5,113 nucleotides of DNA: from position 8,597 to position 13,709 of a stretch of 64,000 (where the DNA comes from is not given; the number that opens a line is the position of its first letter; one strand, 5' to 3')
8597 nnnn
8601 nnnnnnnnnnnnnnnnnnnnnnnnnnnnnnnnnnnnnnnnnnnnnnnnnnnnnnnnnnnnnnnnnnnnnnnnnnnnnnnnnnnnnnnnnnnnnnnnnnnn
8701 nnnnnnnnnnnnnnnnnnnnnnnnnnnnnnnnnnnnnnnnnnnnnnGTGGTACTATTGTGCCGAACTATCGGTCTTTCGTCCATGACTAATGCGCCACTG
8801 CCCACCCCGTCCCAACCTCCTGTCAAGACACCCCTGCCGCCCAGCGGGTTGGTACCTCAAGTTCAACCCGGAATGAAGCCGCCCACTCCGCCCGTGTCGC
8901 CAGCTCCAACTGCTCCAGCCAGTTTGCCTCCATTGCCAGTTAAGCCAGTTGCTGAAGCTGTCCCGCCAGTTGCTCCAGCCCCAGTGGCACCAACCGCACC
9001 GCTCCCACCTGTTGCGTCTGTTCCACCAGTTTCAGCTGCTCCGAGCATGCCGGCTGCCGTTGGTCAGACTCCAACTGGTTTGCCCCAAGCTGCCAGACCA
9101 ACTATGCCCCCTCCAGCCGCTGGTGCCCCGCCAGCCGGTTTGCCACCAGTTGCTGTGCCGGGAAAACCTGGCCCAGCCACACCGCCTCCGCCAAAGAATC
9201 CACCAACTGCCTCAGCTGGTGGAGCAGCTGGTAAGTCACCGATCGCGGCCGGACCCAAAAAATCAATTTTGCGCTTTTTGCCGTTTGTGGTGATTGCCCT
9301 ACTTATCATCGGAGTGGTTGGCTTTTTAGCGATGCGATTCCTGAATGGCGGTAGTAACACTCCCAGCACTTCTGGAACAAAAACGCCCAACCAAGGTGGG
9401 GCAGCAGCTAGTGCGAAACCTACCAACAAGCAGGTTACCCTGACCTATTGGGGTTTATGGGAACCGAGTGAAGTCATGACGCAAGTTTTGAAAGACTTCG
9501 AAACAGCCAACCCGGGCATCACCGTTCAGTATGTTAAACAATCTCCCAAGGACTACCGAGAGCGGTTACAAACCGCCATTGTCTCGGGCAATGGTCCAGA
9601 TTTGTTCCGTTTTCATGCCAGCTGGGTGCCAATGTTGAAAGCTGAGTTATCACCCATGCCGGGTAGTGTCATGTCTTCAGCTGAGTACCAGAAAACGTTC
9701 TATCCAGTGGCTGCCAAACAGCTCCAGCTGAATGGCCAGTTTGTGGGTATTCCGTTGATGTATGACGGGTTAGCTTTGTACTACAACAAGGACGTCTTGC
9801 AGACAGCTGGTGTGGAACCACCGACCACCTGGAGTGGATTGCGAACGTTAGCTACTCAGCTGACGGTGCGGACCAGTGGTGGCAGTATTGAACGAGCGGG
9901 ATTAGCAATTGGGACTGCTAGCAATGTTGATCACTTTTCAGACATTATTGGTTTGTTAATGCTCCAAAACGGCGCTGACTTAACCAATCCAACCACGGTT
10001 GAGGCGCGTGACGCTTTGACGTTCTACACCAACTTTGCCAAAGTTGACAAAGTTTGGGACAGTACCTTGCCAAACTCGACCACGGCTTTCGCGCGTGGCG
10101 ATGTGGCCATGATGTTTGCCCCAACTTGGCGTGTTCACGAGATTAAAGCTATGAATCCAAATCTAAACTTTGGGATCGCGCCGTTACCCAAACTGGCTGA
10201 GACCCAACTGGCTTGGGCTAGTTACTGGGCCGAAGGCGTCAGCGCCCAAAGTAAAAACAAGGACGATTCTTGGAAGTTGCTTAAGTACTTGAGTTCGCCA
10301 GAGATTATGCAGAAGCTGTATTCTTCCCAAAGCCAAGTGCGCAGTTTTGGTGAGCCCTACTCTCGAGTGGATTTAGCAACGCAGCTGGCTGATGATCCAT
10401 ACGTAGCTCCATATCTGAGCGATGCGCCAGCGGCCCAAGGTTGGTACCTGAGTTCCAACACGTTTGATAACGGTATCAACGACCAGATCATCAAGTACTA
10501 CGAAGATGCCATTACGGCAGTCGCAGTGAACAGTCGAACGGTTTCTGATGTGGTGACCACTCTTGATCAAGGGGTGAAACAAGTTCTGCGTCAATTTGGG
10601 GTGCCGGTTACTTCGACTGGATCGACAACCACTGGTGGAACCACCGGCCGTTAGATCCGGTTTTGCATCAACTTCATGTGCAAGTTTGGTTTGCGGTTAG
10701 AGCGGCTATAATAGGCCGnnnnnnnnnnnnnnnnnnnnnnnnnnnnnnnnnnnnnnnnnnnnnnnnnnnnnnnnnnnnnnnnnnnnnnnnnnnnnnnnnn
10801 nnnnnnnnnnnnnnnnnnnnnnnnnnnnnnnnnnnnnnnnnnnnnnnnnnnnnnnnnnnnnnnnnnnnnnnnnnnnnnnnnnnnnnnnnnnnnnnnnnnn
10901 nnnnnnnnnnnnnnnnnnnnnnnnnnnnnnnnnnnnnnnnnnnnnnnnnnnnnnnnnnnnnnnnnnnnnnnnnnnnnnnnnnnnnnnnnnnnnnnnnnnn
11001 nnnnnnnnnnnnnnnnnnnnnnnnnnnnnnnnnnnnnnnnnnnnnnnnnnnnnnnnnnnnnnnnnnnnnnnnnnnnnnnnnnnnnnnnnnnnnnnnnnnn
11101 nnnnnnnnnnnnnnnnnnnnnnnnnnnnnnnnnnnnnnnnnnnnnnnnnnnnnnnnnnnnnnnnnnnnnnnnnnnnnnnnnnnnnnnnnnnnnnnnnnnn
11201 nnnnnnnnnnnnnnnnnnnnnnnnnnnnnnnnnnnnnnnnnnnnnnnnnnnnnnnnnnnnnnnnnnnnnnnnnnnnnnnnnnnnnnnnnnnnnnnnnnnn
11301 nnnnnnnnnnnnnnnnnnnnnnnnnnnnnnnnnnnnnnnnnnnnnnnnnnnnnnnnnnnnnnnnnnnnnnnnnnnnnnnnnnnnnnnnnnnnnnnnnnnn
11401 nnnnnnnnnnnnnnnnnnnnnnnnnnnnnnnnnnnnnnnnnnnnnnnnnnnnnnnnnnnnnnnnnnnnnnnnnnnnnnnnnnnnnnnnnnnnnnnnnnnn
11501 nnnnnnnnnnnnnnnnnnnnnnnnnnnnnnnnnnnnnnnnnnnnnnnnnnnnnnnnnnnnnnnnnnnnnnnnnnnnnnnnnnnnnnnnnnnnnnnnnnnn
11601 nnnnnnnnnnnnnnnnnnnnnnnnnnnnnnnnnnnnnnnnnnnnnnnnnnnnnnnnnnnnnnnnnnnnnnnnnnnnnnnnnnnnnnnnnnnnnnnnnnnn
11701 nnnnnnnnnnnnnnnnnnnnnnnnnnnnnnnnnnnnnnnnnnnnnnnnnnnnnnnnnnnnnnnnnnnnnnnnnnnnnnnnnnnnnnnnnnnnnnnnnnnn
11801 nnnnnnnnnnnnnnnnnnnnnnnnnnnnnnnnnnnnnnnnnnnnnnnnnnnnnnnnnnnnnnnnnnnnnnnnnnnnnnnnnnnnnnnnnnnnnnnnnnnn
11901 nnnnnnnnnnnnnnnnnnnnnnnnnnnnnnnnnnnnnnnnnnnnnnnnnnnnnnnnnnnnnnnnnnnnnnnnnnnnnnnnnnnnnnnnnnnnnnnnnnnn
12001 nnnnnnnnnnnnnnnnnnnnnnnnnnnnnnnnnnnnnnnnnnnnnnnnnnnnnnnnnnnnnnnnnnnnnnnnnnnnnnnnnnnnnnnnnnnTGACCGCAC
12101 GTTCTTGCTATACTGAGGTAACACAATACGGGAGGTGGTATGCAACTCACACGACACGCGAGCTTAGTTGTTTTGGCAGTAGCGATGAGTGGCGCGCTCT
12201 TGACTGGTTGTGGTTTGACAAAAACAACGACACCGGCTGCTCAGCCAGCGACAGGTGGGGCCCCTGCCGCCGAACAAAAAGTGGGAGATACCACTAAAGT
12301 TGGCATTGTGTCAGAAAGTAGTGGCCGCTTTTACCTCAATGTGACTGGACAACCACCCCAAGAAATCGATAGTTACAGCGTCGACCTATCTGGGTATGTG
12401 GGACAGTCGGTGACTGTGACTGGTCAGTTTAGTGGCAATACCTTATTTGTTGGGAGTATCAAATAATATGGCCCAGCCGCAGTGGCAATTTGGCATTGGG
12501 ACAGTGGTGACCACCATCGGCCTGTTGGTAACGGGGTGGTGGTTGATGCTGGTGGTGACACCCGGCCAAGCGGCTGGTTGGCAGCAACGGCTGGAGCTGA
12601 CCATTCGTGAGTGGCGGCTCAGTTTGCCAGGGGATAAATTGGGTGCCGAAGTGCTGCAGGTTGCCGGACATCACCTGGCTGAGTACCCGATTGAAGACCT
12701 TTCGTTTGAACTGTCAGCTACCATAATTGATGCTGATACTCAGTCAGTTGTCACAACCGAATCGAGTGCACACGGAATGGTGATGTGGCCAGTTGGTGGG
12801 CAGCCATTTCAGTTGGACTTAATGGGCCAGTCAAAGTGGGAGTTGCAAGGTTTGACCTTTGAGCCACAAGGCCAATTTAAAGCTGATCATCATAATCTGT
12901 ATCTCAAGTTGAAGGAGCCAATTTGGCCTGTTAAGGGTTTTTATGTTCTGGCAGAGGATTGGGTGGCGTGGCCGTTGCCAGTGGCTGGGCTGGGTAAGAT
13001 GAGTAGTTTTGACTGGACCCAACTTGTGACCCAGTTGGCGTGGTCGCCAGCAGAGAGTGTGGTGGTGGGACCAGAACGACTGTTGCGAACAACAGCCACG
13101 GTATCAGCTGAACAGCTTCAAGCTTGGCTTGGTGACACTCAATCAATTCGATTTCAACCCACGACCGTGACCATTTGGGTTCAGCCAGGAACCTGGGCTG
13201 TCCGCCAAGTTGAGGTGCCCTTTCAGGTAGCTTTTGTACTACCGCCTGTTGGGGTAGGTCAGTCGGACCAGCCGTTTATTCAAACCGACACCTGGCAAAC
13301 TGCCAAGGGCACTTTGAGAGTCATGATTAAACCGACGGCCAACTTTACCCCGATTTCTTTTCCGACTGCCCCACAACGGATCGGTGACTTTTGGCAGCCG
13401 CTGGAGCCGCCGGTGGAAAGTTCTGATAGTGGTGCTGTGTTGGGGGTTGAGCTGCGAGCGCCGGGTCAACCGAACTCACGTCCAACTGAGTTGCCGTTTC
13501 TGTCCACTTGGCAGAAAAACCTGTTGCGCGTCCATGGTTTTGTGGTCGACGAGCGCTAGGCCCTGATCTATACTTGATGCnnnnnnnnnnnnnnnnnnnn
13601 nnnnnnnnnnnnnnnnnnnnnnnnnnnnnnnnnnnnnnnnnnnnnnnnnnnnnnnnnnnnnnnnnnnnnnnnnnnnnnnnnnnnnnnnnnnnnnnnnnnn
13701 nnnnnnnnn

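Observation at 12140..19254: Tightly packed 5-gene operon of uncharacterised envelope proteins: lipoprotein, membrane protein, bPH-domain protein, 1446-aa transglutaminase-like giant, small 2-TM protein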

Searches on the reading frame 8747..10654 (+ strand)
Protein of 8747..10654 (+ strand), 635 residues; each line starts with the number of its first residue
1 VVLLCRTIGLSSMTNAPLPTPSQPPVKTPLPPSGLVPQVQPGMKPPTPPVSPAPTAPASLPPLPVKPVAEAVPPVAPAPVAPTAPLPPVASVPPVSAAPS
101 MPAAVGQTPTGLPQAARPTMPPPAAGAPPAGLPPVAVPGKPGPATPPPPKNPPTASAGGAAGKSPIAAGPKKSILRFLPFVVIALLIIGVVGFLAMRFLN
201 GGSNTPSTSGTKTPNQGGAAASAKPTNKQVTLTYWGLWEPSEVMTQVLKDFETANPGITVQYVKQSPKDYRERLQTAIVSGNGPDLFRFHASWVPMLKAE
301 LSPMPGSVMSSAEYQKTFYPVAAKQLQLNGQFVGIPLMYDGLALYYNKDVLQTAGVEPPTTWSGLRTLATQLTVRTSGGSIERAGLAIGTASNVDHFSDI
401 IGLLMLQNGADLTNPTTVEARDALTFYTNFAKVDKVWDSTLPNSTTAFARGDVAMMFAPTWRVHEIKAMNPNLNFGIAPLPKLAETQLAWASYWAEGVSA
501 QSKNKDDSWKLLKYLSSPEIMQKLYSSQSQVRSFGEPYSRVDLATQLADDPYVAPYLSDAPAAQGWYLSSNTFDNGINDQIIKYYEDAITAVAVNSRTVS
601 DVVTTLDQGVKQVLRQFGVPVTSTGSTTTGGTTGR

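Call 4: search_protein_families(library=pfam, proteins=[window:8747-10654:+], max_evalue=0.1)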
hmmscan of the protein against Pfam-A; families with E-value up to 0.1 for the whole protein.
window:8747-10654:+ (635 aa): 3 families
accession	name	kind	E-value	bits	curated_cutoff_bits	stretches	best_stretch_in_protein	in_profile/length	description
PF13416.11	SBP_bac_8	-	1.5e-35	123.8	27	1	247-527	2-255/279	Bacterial extracellular solute-binding protein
PF01547.30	SBP_bac_1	-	3.4e-30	106.5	26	1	243-520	9-305/307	Bacterial extracellular solute-binding protein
PF12849.12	PBP_like_2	-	0.014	15.6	27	1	240-349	20-101/267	PBP superfamily domain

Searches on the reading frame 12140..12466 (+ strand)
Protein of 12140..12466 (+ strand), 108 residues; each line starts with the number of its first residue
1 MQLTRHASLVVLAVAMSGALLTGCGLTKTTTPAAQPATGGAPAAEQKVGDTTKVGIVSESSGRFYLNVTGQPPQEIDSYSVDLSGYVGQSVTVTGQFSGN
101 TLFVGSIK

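Call 4: search_protein_families(library=pfam, proteins=[window:12140-12466:+], max_evalue=0.1)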
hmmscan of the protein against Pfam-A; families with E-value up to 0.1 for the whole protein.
window:12140-12466:+ (108 aa): 1 family
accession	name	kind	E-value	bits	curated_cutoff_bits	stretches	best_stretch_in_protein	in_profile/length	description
PF19135.5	DUF5818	-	0.017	15.1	27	1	55-102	2-49/57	Protein of unknown function (DUF5818)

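Call 6: search_protein_families(library=ncbifam, proteins=[window:12140-12466:+], max_evalue=0.1)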
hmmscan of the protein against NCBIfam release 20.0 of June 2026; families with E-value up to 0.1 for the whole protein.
window:12140-12466:+ (108 aa): 1 family
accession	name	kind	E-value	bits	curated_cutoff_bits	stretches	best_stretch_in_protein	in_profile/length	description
NF040526.1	SCO0930_lipo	equivalog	0.031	13.5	275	1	5-56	2-53/311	SCO0930 family lipoprotein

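Call 32: search_protein_families(library=padloc, proteins=[window:12140-12466:+], max_evalue=0.1)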
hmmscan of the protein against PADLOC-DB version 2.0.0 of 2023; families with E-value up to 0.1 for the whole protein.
window:12140-12466:+ (108 aa): 0 families

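Call 33: search_protein_families(library=phrogs, proteins=[window:12140-12466:+], max_evalue=0.1)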
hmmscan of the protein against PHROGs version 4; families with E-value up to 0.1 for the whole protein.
window:12140-12466:+ (108 aa): 3 families
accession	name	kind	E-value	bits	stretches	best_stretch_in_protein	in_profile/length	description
phrog_8241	-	unknown function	0.00016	23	1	10-76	4-72/143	-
phrog_12816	-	unknown function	0.012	16.8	1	10-62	7-61/140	-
phrog_3641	-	unknown function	0.041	15.2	1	8-59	8-55/69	-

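Call 84: search_protein_families(library=pfam, alignment_id=A6, max_evalue=0.1)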
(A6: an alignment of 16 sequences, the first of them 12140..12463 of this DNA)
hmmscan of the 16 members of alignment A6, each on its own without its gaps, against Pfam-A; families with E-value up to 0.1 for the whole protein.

A. member 1, window:12140-12463:+ (108 aa): 1 family
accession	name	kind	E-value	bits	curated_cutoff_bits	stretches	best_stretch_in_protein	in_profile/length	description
PF19135.5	DUF5818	-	0.017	15.1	27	1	55-102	2-49/57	Protein of unknown function (DUF5818)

B. families by the number of members that match (of 16 scanned): 8 families
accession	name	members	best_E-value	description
PF19135.5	DUF5818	12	5.5e-05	Protein of unknown function (DUF5818)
PF24381.1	DUF7537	1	9.8e-05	Family of unknown function (DUF7537)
PF21827.1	New_glue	1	0.0017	New glue protein family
PF20205.3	DUF6567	1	0.011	Family of unknown function (DUF6567)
PF00214.24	Calc_CGRP_IAPP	1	0.029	Calcitonin / CGRP / IAPP family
PF20773.4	InhA-like_MAM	1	0.031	Immune inhibitor A-like, MAM domain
PF07790.16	Pilin_N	1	0.068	Archaeal Type IV pilin, N-terminal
PF23944.1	DUF7278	1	0.091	Profilin-like domain of unknown function (DUF7278)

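Call 85: search_solved_structures(query=A6, max_evalue=10, show_alignments=2)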
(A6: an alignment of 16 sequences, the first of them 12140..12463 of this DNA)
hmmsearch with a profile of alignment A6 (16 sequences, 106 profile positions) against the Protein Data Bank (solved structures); distinct sequences matched with E-value up to 10: 7.
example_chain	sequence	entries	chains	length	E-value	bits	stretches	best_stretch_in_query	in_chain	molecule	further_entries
6taf_A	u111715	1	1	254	0.2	14.8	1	4-50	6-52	SLT domain-containing protein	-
6tad_A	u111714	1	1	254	0.2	14.8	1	4-50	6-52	SLT domain-containing protein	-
6ta9_A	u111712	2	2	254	0.21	14.7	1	4-50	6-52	SLT domain-containing protein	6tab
2bib_A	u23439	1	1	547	0.93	12.6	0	50-72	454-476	TEICHOIC ACID PHOSPHORYLCHOLINE ESTERASE/ CHOLINE BINDING PROTEIN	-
5cyb_A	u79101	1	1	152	1.5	12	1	3-54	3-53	Lipoprotein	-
9leg_D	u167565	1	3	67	1.8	11.7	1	6-40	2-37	Lipoprotein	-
4v33_A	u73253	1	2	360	3.4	10.8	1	10-56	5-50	POLYSACCHARIDE DEACETYLASE-LIKE PROTEIN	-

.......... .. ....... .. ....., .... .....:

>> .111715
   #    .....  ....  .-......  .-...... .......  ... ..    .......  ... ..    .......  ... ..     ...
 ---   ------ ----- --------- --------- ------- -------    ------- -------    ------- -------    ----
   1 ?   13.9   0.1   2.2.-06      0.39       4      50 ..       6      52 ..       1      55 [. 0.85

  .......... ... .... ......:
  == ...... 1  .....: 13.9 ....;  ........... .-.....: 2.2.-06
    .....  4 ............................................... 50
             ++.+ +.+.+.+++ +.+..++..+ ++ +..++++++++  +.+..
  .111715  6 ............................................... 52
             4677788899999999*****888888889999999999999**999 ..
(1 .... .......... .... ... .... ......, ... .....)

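Call 90: find_related_loci(query=A6, collection=metagenome_contigs, flank=10000)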
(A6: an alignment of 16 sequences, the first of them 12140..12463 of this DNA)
Query A6 (108 aa) in metagenome_contigs; peptide patterns used: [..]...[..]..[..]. (x = any residue, [..] = any of these).
107 stretches matched a pattern; 48 encode a relative of the query (tblastn E <= 1e-3); 48 distinct loci.
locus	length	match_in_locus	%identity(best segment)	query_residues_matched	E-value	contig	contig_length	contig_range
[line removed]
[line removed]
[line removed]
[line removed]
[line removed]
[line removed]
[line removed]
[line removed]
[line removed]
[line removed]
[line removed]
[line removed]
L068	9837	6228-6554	49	5-108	3e-25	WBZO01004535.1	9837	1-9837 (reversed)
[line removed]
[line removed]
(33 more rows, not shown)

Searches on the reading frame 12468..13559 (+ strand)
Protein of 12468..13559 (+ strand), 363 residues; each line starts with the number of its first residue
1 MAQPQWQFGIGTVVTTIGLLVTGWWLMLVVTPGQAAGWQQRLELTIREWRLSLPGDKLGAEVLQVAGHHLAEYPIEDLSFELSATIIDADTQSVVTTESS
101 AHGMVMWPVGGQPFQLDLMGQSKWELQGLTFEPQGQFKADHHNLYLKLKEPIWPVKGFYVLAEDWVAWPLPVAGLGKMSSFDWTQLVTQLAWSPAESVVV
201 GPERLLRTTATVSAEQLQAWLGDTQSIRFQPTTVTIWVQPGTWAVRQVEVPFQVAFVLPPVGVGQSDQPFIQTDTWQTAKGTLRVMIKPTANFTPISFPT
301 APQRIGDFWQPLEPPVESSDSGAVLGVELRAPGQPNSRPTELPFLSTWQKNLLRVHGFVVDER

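Call 4: search_protein_families(library=pfam, proteins=[window:12468-13559:+], max_evalue=0.1)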
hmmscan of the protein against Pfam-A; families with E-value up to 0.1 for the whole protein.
window:12468-13559:+ (363 aa): 1 family
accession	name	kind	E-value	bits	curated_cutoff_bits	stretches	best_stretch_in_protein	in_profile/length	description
PF11939.13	NiFe-hyd_HybE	-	0.0044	17.4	25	1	15-50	41-76/147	[NiFe]-hydrogenase assembly, chaperone, HybE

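Call 6: search_protein_families(library=ncbifam, proteins=[window:12468-13559:+], max_evalue=0.1)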
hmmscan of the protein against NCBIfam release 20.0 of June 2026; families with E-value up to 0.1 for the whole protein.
window:12468-13559:+ (363 aa): 1 family
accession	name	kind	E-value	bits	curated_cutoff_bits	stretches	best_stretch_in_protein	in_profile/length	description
TIGR03993.1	hydrog_HybE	subfamily_domain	0.0028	17.6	78.5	1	16-51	38-73/143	[NiFe]-hydrogenase assembly chaperone HybE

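Call 32: search_protein_families(library=padloc, proteins=[window:12468-13559:+], max_evalue=0.1)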
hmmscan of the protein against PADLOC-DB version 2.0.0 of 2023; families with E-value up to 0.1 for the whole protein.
window:12468-13559:+ (363 aa): 0 families

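Call 33: search_protein_families(library=phrogs, proteins=[window:12468-13559:+], max_evalue=0.1)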
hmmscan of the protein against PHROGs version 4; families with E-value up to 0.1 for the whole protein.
window:12468-13559:+ (363 aa): 0 families

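Call 66: search_solved_structures(query=A5, max_evalue=10)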
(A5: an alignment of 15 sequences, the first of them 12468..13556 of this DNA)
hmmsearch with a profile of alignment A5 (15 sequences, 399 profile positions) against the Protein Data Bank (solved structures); distinct sequences matched with E-value up to 10: 2.
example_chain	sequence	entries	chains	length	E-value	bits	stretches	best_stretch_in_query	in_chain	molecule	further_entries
7wts_z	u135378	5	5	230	0.6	12.1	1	354-390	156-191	Ribosome biogenesis protein SLX9 homolog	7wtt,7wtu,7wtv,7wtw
22zt_A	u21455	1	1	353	1.6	10.7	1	326-387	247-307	Predicted D-Amino Acid Dehydrogenase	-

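Call 70: search_protein_families(library=pfam, alignment_id=A5, max_evalue=0.01)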
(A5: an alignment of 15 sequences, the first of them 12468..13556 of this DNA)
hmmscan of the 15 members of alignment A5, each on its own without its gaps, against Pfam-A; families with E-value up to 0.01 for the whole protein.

A. member 1, window:12468-13556:+ (363 aa): 1 family
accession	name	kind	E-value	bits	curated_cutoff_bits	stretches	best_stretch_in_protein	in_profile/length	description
PF11939.13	NiFe-hyd_HybE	-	0.0044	17.4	25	1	15-50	41-76/147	[NiFe]-hydrogenase assembly, chaperone, HybE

B. families by the number of members that match (of 15 scanned): 3 families
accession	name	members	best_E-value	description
PF20316.5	DUF6612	4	7.4e-06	Family of unknown function (DUF6612)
PF11939.13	NiFe-hyd_HybE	1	0.0044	[NiFe]-hydrogenase assembly, chaperone, HybE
PF12673.12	SipL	1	0.0054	SipL, SPOCS domain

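Call 88: search_protein_families(library=pfam, alignment_id=A5, max_evalue=10)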
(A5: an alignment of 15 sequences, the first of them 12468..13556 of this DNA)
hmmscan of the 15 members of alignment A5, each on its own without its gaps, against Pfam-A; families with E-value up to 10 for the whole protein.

A. member 1, window:12468-13556:+ (363 aa): 1 family
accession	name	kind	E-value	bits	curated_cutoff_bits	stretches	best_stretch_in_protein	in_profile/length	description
PF11939.13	NiFe-hyd_HybE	-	0.0044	17.4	25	1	15-50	41-76/147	[NiFe]-hydrogenase assembly, chaperone, HybE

B. families by the number of members that match (of 15 scanned): 25 families
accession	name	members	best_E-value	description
PF20316.5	DUF6612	4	7.4e-06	Family of unknown function (DUF6612)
PF13786.12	DUF4179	2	0.077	Domain of unknown function (DUF4179)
PF11939.13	NiFe-hyd_HybE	1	0.0044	[NiFe]-hydrogenase assembly, chaperone, HybE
PF12673.12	SipL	1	0.0054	SipL, SPOCS domain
PF13358.12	DDE_3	1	0.016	DDE superfamily endonuclease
PF16106.10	DUF4824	1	0.022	Domain of unknown function (DUF4824)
PF14124.11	DUF4291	1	0.025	Domain of unknown function (DUF4291)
PF03588.20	Leu_Phe_trans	1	0.032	Leucyl/phenylalanyl-tRNA protein transferase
PF02680.19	DUF211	1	0.061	Uncharacterized ArCR, COG1888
PF02839.19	CBM_5_12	1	0.071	Carbohydrate-binding module family 5/12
PF07210.18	DUF1416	1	0.09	Protein of unknown function (DUF1416)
PF06427.17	UDP-g_GGTase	1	0.095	UDP-glucose:Glycoprotein Glucosyltransferase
PF08690.15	GET2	1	0.096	GET complex subunit GET2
PF23375.1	DUF7094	1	0.098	Family of unknown function (DUF7094)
PF04956.18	TrbC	1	0.12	TrbC/VIRB2 pilin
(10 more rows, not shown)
